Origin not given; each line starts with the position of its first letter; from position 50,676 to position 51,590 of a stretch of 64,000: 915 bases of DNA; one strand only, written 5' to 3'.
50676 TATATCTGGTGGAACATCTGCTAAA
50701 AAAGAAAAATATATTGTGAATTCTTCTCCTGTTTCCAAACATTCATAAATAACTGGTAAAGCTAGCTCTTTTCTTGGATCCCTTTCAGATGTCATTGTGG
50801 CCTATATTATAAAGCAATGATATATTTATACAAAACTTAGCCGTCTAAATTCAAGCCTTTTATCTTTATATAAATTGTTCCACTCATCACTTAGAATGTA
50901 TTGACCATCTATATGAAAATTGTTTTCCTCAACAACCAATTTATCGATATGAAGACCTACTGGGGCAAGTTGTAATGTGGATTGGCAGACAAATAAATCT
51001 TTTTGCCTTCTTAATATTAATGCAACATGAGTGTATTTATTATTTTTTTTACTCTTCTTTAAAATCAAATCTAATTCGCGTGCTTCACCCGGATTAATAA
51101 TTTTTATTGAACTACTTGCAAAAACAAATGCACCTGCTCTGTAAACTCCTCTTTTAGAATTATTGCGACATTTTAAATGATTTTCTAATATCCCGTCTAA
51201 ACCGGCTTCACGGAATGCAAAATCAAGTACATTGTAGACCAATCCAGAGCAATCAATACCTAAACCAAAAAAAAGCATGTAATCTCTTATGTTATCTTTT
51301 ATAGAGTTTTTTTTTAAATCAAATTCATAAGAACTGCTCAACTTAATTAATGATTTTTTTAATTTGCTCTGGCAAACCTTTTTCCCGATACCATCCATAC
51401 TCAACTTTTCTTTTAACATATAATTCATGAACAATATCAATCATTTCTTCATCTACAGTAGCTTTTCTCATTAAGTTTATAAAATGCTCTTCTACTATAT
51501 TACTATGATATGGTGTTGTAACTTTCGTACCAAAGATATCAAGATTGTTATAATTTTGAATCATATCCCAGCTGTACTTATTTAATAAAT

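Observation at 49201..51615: Three signal-less cell-wall-peptidase-fold genes (VanY/M15-like, C39-like, NlpC/P60-like) and two small ORFs inserted between murE and murF in the dcw cluster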

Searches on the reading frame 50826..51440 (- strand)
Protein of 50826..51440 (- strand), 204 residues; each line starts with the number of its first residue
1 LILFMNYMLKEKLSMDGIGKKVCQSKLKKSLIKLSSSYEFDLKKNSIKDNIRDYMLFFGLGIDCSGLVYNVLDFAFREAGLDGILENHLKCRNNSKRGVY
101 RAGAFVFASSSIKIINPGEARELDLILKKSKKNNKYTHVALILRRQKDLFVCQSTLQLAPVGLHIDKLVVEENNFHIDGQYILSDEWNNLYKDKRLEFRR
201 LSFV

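Call 4: search_protein_families(library=pfam, proteins=[window:50826-51440:-], max_evalue=1)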
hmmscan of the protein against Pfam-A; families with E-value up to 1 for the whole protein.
window:50826-51440:- (204 aa): 1 family
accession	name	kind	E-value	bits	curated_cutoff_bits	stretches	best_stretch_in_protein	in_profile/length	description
PF00877.26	NLPC_P60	-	0.09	13.2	23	1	61-143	13-72/105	NlpC/P60 family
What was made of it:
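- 50826..51398 (-): C-terminal fragment of the NlpC/P60-like gene, containing the catalytic domain (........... Cys, YTHVAL His). The window copy itself scores E 0.09 (call 4).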

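Call 5: search_protein_families(library=ncbifam, proteins=[window:50826-51440:-], max_evalue=1)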
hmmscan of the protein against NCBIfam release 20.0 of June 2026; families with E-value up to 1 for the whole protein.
window:50826-51440:- (204 aa): 0 families

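Call 11: find_homologous_proteins(query=window:50829-51398:-, max_evalue=0.001)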
Query seq(190 aa) (190 aa): 6 proteins with E <= 0.001 among 127 candidates.
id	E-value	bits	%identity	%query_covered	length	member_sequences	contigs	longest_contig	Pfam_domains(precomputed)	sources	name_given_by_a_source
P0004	3.1e-120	417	100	100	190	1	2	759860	-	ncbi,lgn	-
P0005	3.2e-33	133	42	96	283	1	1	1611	-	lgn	-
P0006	3.3e-30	123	39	92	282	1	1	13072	-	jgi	jgi:hypothetical protein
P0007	1.9e-25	108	39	81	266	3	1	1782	-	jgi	-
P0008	7.5e-25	106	35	89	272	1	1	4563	-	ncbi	ncbi:MAG: hypothetical protein ABIC57_03250 [bacterium]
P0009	4.9e-22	97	35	96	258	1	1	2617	PF00877.26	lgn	-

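Call 18: find_encoding_contigs(protein=P0006, flank=10000, max_places=4)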
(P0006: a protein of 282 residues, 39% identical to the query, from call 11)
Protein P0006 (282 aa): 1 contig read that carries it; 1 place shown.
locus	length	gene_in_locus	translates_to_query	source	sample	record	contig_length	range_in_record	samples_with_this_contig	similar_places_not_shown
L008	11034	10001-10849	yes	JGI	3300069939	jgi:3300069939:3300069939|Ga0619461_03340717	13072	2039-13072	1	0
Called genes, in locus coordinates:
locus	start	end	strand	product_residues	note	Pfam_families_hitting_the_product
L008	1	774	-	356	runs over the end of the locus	PF01168:Ala_racemase_N, PF00842:Ala_racemase_C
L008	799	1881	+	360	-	PF01820:Dala_Dala_lig_N, PF01071:GARS_A (weak), PF02786:CPSase_L_D2, PF08443:RimK (faint), PF02222:ATP-grasp, PF07478:Dala_Dala_lig_C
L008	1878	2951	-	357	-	PF01565:FAD_binding_4, PF02873:MurB_C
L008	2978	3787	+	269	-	-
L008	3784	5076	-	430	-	PF00275:EPSP_synthase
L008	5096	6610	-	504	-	-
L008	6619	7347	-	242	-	-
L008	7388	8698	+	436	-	PF21799:MurD-like_N (weak), PF08245:Mur_ligase_M, PF02875:Mur_ligase_C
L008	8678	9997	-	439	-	PF01225:Mur_ligase, PF08245:Mur_ligase_M, PF02875:Mur_ligase_C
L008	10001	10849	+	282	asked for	-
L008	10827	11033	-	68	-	?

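Call 19: find_encoding_contigs(protein=P0008, flank=10000, max_places=4)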
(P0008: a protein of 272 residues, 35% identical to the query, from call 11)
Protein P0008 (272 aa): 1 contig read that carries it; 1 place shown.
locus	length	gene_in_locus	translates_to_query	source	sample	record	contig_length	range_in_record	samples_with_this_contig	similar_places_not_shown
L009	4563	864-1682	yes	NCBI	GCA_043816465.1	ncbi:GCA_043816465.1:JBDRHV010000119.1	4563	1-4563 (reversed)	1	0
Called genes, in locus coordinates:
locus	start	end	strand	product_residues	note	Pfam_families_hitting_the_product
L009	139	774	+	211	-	-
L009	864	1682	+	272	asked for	-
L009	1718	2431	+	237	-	-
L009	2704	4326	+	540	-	PF00041:fn3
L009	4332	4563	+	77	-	?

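Call 21: search_protein_families(library=phrogs, proteins=[P0005, P0006, window:50826-51398:-], max_evalue=0.1)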
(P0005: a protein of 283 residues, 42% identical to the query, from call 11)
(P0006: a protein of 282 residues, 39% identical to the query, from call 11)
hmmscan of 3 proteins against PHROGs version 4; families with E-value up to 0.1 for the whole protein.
P0005 (283 aa): 0 families

P0006 (282 aa): 0 families

window:50826-51398:- (190 aa): 1 family
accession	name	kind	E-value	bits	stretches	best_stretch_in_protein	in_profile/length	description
phrog_17023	-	unknown function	0.047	14.5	0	19-83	160-224/258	-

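Call 22: search_protein_families(library=pfam, proteins=[P0005, P0006, P0007, P0008, P0009, L009:1718-2431:+, L009:139-774:+, L008:2978-3787:+], max_evalue=0.1)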
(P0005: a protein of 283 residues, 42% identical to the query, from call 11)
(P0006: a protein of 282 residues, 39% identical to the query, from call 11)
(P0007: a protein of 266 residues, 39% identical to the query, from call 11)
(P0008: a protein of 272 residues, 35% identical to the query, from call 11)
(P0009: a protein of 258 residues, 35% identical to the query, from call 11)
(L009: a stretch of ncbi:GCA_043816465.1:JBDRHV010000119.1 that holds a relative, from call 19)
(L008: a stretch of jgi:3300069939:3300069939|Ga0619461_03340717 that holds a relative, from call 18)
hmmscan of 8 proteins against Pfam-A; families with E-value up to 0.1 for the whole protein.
P0005 (283 aa): 1 family
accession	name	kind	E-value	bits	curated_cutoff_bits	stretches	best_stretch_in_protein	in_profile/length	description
PF00877.26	NLPC_P60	-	0.0071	16.7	23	1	141-229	13-78/105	NlpC/P60 family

P0006 (282 aa): 0 families

P0007 (266 aa): 1 family
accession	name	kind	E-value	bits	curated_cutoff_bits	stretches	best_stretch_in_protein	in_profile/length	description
PF00877.26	NLPC_P60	-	0.0041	17.5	23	1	114-201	13-76/105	NlpC/P60 family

P0008 (272 aa): 1 family
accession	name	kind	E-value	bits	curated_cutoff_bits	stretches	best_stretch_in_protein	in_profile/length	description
PF00877.26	NLPC_P60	-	0.086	13.3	23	0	123-213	12-78/105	NlpC/P60 family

P0009 (258 aa): 1 family
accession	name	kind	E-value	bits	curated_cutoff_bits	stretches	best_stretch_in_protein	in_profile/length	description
PF00877.26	NLPC_P60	-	6.8e-06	26.4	23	1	114-200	13-77/105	NlpC/P60 family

L009:1718-2431:+ (237 aa): 1 family
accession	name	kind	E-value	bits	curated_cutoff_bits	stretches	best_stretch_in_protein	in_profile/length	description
PF00877.26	NLPC_P60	-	0.0092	16.4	23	1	87-164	12-66/105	NlpC/P60 family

L009:139-774:+ (211 aa): 1 family
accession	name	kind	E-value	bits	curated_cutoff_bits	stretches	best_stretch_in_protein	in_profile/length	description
PF07314.17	Lit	-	0.059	13.9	24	1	40-109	82-154/176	Lipoprotein intramolecular transacylase Lit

L008:2978-3787:+ (269 aa): 1 family
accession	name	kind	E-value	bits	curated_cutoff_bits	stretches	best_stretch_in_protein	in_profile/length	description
PF13623.11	SurA_N_2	-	0.044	14.1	28.5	1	43-102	66-125/145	SurA-like N-terminal domain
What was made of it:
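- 50826..51398 (-): P0009 matches PF00877 at E 6.8e-6, above the cut-off (call 22).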

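Call 25: find_related_loci(query=A2, collection=genome_contigs, flank=10000)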
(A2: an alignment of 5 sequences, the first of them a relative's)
Query A2 (283 aa) in genome_contigs; peptide patterns used: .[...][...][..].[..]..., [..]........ (x = any residue, [..] = any of these).
241 stretches matched a pattern; 14 encode a relative of the query (tblastn E <= 1e-3); 14 distinct loci.
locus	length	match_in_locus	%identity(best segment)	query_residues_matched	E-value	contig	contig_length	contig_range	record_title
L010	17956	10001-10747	43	28-282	1e-57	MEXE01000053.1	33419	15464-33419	MAG: Candidatus Amesbacteria bacterium RBG_19FT_COMBO_48_16 rbg_19ft_combo_scaffold_884, whole genome shotgun sequence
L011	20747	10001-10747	39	34-283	2e-53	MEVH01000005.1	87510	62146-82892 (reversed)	MAG: candidate division WWE3 bacterium RIFCSPLOWO2_01_FULL_39_13 rifcsplowo2_01_scaffold_1502, whole genome shotgun sequ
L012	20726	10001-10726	35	42-283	1e-49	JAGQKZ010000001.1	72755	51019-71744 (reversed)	MAG: candidate division WWE3 bacterium isolate HKST-UBA03 NODE_1_length_72755_cov_4.081593, whole genome shotgun sequenc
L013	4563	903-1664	36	32-283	4e-49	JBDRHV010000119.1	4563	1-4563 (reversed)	MAG: bacterium isolate MEGAHIT-group-1.550 k141_5968433, whole genome shotgun sequence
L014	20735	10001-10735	38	35-283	3e-48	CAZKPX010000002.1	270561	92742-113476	MAG TPA_asm: uncultured Candidatus Saccharibacteria bacterium isolate SRP344714_co2_351 genome assembly, contig: NODE_70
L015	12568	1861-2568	38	34-283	1e-47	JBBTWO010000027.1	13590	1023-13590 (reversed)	MAG: Patescibacteria group bacterium isolate H41-bin046_1 H41_bin046_1_000000000027, whole genome shotgun sequence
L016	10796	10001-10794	34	32-272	1e-37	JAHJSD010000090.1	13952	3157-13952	MAG: Patescibacteria group bacterium isolate OS_PC_MetaG.mb.184 OS_PC_MetaG.mb.184_k141_698096, whole genome shotgun seq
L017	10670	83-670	26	27-238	6e-15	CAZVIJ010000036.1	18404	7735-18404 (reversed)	MAG TPA_asm: uncultured Candidatus Saccharibacteria bacterium isolate SRP257259_co1_129 genome assembly, contig: NODE_37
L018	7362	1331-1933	26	41-252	7e-12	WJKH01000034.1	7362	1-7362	MAG: Candidatus Dojkabacteria bacterium isolate Bin_334 k141_1708198, whole genome shotgun sequence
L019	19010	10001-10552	25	38-237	3e-9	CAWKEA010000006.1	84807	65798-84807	MAG: uncultured bacterium isolate MFD01223.bin.1.27 genome assembly, contig: contig_17562, whole genome shotgun sequence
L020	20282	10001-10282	32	34-153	1e-8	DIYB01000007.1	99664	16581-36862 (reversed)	MAG TPA_asm: Patescibacteria group bacterium UBA6065 UBA6065_contig_1054, whole genome shotgun sequence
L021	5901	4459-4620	41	101-154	1e-7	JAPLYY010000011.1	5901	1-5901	MAG: Candidatus Shapirobacteria bacterium isolate LacPavin_0920_WC90_MAG_39_8 LacPavin_0920_WC90_scaffold_501289, whole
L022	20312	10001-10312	22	32-160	1e-5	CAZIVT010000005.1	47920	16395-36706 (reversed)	MAG TPA_asm: uncultured Candidatus Saccharibacteria bacterium isolate SRP300315_co1_71 genome assembly, contig: NODE_368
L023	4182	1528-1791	32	101-181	2e-5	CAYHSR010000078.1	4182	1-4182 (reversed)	MAG TPA_asm: uncultured Gammaproteobacteria bacterium isolate ERP119705_co14_33 genome assembly, contig: NODE_44467_leng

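Call 41: predict_structure(alignment_id=A2)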
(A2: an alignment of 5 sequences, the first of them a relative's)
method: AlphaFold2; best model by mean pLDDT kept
length: 283 residues; sequences in the alignment: 5
mean_pLDDT: 61.4   pTM: 0.61
mean pLDDT of the five models: 61.4, 60.0, 56.0, 55.2, 40.3
residues with pLDDT >= 90: 38; 70-90: 72; 50-70: 65; < 50: 108
segments of 3 or more residues with pLDDT < 50: 1-39, 49-51, 57-65, 91-107, 123-129, 137-140, 174-181, 236-241
pLDDT, mean of each block of 10 residues (from residue 1): 26 31 33 45 51 48 48 56 57 40 46 51 48 48 69 73 76 45 73 93 90 86 84 57 76 89 81 95 84
secondary structure, 60 per line:
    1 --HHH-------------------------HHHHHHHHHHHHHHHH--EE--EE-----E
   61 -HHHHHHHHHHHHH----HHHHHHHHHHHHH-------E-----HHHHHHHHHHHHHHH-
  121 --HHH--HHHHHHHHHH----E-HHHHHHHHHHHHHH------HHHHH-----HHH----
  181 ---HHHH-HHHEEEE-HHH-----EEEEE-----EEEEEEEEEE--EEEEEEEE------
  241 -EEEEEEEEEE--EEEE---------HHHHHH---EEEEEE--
elements in order: H31-46 H62-74 H79-91 H105-119 H128-137 H144-157 H164-168 H184-187 E192-195 E205-209 E215-224 E227-234 E242-251 E254-257 H267-272 E276-281
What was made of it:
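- On NlpC/P60 (PF00877): The model is confident only in this domain (call 41).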

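Call 44: search_solved_structures(query=A2, max_evalue=1, show_alignments=2)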
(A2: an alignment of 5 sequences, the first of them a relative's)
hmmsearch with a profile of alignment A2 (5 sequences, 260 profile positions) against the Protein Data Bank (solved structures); distinct sequences matched with E-value up to 1: 1.
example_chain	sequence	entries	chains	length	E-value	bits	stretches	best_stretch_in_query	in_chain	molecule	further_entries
5i9g_C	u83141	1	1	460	0.022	17.3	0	103-139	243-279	pentatricopeptide repeat protein dPPR-U8C2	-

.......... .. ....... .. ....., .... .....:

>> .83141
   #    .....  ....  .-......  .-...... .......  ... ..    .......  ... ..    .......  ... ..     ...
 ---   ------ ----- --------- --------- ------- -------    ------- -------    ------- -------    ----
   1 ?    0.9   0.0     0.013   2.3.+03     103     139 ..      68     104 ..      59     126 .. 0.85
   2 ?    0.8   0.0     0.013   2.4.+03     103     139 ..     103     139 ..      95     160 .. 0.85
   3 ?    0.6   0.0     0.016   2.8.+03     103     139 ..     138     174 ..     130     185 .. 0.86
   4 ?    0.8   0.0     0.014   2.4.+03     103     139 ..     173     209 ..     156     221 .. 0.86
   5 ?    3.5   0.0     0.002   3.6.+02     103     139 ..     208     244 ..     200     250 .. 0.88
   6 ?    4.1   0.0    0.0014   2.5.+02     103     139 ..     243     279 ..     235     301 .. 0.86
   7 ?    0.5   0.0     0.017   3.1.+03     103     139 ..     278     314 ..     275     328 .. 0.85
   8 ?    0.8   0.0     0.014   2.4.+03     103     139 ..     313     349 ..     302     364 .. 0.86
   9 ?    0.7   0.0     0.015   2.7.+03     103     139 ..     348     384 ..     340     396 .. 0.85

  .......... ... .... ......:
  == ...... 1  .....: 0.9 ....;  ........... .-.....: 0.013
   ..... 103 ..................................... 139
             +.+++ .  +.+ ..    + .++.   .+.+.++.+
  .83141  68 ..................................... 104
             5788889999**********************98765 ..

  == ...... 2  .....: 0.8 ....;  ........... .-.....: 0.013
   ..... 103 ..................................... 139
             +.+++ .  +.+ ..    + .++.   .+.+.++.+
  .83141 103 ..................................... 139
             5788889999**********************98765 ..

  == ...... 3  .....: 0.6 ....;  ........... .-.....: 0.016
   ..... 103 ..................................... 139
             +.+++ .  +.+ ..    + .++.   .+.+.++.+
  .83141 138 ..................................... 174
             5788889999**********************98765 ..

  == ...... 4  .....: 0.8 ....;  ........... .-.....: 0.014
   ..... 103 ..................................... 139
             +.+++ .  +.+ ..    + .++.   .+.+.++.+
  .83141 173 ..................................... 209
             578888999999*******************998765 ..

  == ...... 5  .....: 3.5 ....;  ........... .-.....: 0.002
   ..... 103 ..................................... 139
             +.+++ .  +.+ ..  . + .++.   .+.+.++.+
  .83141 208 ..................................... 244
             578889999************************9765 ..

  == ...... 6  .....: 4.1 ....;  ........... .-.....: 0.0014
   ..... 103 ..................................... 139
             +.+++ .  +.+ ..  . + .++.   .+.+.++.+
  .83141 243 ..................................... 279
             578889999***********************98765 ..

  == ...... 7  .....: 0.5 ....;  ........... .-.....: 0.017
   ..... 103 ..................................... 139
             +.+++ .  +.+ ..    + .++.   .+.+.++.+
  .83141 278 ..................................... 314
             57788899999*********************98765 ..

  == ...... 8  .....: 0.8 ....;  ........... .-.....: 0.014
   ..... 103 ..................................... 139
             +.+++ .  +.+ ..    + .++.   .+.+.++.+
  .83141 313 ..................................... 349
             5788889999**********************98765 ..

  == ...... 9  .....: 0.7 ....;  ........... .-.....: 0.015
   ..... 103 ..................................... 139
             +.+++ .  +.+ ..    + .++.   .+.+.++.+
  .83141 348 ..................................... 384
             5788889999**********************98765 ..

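Call 48: fold_search(model_id=the predicted structure, library=pdb)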
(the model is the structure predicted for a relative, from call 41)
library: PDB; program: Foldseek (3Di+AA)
matches with E <= 10: 565; with E <= 0.001: 0
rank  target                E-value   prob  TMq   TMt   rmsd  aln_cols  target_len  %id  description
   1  4fdy_A                3.9e-02  0.54  0.24  0.23  22.5       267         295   14  Crystal structure of a similar to lipoprotein, NLP/P60 family (SAV0400) from Staphylococcus aureus subsp. aureus Mu50  (released 2012-07-25)
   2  5d74_B                8.0e-02  0.57  0.17  0.20   5.2        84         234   11  The crystal structure of Ly7917 (released 2016-08-17)
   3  6sqx_B                9.6e-02  0.21  0.19  0.13  11.7       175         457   12  Insights into a novel NlpC/P60 Endopeptidase from Photobacterium damselae subsp. piscicida (released 2020-09-30)
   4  9ubf_A                1.0e-01  0.77  0.26  0.53  11.7       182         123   11  X-ray structure of Clostridioides difficile autolysin Acd33800 catalytic domain (released 2025-10-15)
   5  9ubf_B                1.2e-01  0.44  0.19  0.39  12.4       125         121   14  X-ray structure of Clostridioides difficile autolysin Acd33800 catalytic domain (released 2025-10-15)
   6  4q5k                  1.2e-01  0.63  0.16  0.18   8.1        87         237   14  Crystal structure of a N-acetylmuramoyl-L-alanine amidase (BACUNI_02947) from Bacteroides uniformis ATCC 8492 at 1.30 A  (released 2014-05-21)
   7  4hpe_D                2.1e-01  0.23  0.18  0.18  12.2       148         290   12  Crystal structure of a putative cell wall hydrolase (CD630_03720) from Clostridium difficile 630 at 2.38 A resolution (released 2012-11-28)
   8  4hpe_A                2.1e-01  0.21  0.20  0.20  10.8       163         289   12  Crystal structure of a putative cell wall hydrolase (CD630_03720) from Clostridium difficile 630 at 2.38 A resolution (released 2012-11-28)
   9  4fw1_B                2.1e-01  0.10  0.10  0.12  18.1       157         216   11  Crystal structure of two-domain RSV INTEGRASE covalently linked with DNA (released 2013-05-15)
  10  2p1g_B                2.3e-01  0.33  0.15  0.18   8.2        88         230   18  Crystal structure of a putative xylanase from Bacteroides fragilis (released 2007-03-20)
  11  4h4j                  2.4e-01  0.33  0.16  0.18   8.3       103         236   12  Crystal structure of a N-acetylmuramoyl-L-alanine amidase (BACUNI_02947) from Bacteroides uniformis ATCC 8492 at 1.15 A  (released 2012-10-17)
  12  8i2e_B                2.9e-01  0.54  0.21  0.48  12.6       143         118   15  Crystal structure of Bacillus subtilis LytE in complex with IseA (released 2023-04-05)
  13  2hq9_B                2.9e-01  0.08  0.12  0.19  14.1       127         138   14  Crystal structure of a fad-binding protein (mll6688) from mesorhizobium loti at 1.95 A resolution (released 2006-08-29)
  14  8p1p_B                2.9e-01  0.06  0.13  0.09  20.6       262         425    9  USP28 in complex with AZ1 (released 2024-05-22)
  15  4cgk_B                2.9e-01  0.06  0.15  0.13  33.3       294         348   12  Crystal structure of the essential protein PcsB from Streptococcus pneumoniae (released 2014-05-21)
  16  6sqx_A                3.1e-01  0.15  0.20  0.13  11.2       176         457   12  Insights into a novel NlpC/P60 Endopeptidase from Photobacterium damselae subsp. piscicida (released 2020-09-30)
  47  4xcm_B                9.7e-01  0.20  0.20  0.25   8.7       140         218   10  Crystal structure of the putative NlpC/P60 D,L endopeptidase from T. thermophilus (released 2015-01-14)
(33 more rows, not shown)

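Call 57: search_protein_families(library=pfam, proteins=[L019:8557-9864:+, L018:3-1301:+, L015:4860-6104:+, L015:6059-7108:+, L015:2573-3292:+, L010:6791-8155:-, L010:12391-13119:+, L010:14492-15574:+, L011:10832-12130:+], max_evalue=0.01)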
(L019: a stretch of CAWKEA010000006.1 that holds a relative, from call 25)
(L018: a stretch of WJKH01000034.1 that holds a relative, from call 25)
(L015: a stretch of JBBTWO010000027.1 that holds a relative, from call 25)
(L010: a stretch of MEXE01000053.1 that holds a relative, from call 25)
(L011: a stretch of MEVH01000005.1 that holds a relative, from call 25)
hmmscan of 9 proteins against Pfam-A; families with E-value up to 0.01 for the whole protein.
L019:8557-9864:+ (435 aa): 1 family
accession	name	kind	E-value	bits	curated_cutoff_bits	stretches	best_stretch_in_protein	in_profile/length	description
PF02655.19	ATP-grasp_3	-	2.7e-07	31.2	23.2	1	128-316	2-157/160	ATP-grasp domain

L018:3-1301:+ (432 aa): 4 families
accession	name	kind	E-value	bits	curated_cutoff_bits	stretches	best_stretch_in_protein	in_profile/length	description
PF02655.19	ATP-grasp_3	-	6.2e-09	36.6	23.2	1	92-269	3-157/160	ATP-grasp domain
PF14398.11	ATPgrasp_YheCD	-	0.0014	18.4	26.8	1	222-279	179-237/255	YheC/D like ATP-grasp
PF14397.11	ATPgrasp_ST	-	0.0025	17.5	31.4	0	241-274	228-262/278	Sugar-transfer associated ATP-grasp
PF06973.17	DUF1297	-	0.0073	16.3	23.8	0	239-277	112-150/188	Domain of unknown function (DUF1297)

L015:4860-6104:+ (414 aa): 7 families
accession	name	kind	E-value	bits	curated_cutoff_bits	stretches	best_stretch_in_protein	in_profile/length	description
PF01041.23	DegT_DnrJ_EryC1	-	3.3e-69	234.3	19.8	2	33-213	19-200/360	DegT/DnrJ/EryC1/StrS aminotransferase family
PF00155.27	Aminotran_1_2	-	1.3e-07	31.6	19.7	1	40-170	44-197/361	Aminotransferase class I and II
PF01212.27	Beta_elim_lyase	-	4.8e-06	26.5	27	1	36-160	30-170/288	Beta-eliminating lyase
PF00266.25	Aminotran_5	-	5.3e-06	26.1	21.5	1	37-187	42-201/371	Aminotransferase class-V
PF01053.26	Cys_Met_Meta_PP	-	0.00041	19.5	27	1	37-160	51-175/381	Cys/Met metabolism PLP-dependent enzyme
PF01276.26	OKR_DC_1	-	0.0021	17.3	27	1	45-162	73-207/417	Orn/Lys/Arg decarboxylase, major domain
PF00464.25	SHMT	-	0.007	15.5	27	1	104-199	148-244/399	Serine hydroxymethyltransferase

L015:6059-7108:+ (349 aa): 2 families
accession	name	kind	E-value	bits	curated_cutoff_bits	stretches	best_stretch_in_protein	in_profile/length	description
PF02388.22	FemAB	-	3.3e-38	132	24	2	22-226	4-230/406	FemAB family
PF13480.13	Acetyltransf_6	-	3.6e-08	34.1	22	1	164-293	2-136/143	Acetyltransferase (GNAT) domain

L015:2573-3292:+ (239 aa): 12 families
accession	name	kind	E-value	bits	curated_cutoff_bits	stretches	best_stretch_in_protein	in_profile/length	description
PF00561.26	Abhydrolase_1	-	8.7e-21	75.1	25.8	1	5-224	2-245/245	alpha/beta hydrolase fold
PF12146.15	Hydrolase_4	-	1.3e-16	61.1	27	1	4-222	5-237/239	Serine aminopeptidase, S33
PF12697.13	Abhydrolase_6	-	2.1e-15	58.4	26.3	1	6-228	1-215/217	Alpha/beta hydrolase family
PF03959.19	FSH1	-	1e-06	29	21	1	74-224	105-206/211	Serine hydrolase (FSH1)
PF02230.22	Abhydrolase_2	-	7.4e-06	26.4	23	0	63-106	98-141/217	Phospholipase/Carboxylesterase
PF12695.13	Abhydrolase_5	-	7.6e-05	23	27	1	19-102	15-88/164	Alpha/beta hydrolase family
PF20434.5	BD-FAE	-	0.00045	20.2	26.8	1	44-202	62-213/215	BD-FAE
PF08386.16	Abhydrolase_4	-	0.00059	20.4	21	1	178-219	34-75/103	TAP-like protein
PF00975.26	Thioesterase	-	0.0013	19.4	26.4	1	20-89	17-85/226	Thioesterase domain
PF20408.4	Abhydrolase_11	-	0.0017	18.6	27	0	55-101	60-105/193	Alpha/beta hydrolase domain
PF00326.27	Peptidase_S9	-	0.0029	17.5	22.6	0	172-226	139-197/213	Prolyl oligopeptidase family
PF07859.19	Abhydrolase_3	-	0.0065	16.7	25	0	64-105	65-110/210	alpha/beta hydrolase fold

L010:6791-8155:- (454 aa): 0 families

L010:12391-13119:+ (242 aa): 1 family
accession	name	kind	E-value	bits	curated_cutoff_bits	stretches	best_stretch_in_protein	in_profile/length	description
PF02698.23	DUF218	-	1.2e-18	67.8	27.6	1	108-218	1-103/133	DUF218 domain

L010:14492-15574:+ (360 aa): 4 families
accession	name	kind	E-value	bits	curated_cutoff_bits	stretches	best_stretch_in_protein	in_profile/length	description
PF01551.29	Peptidase_M23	-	6.2e-33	113.3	28.7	1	259-355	2-96/96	Peptidase family M23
PF01476.26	LysM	-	3.9e-20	72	20.9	2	115-157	1-42/43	LysM domain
PF23473.1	LysM3_LYK4_5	-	1.2e-07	32.1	29.3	1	114-149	4-38/48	LYK4/5 LysM3 domain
PF23446.1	LysM1_NFP_LYK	-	0.0076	17.5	36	0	122-160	17-55/60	NFP/LYK LysM1 domain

L011:10832-12130:+ (432 aa): 2 families
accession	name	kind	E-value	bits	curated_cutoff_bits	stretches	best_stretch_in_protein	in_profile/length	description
PF08245.18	Mur_ligase_M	-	2.4e-27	96.7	24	1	61-238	1-190/200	Mur ligase middle domain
PF02875.26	Mur_ligase_C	-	9.5e-10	39.8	28.4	1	270-401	1-126/127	Mur ligase, glutamate ligase domain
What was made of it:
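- L010 carries an M23-LysM hydrolase near murE (call 57).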

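Call 75: find_related_loci(query=A2, collection=viral_contigs, flank=8000)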
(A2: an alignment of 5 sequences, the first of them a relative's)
Query A2 (283 aa) in viral_contigs; peptide patterns used: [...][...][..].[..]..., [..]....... (x = any residue, [..] = any of these).
16 stretches matched a pattern, but none encodes a relative of the query by tblastn (E <= 1e-3).
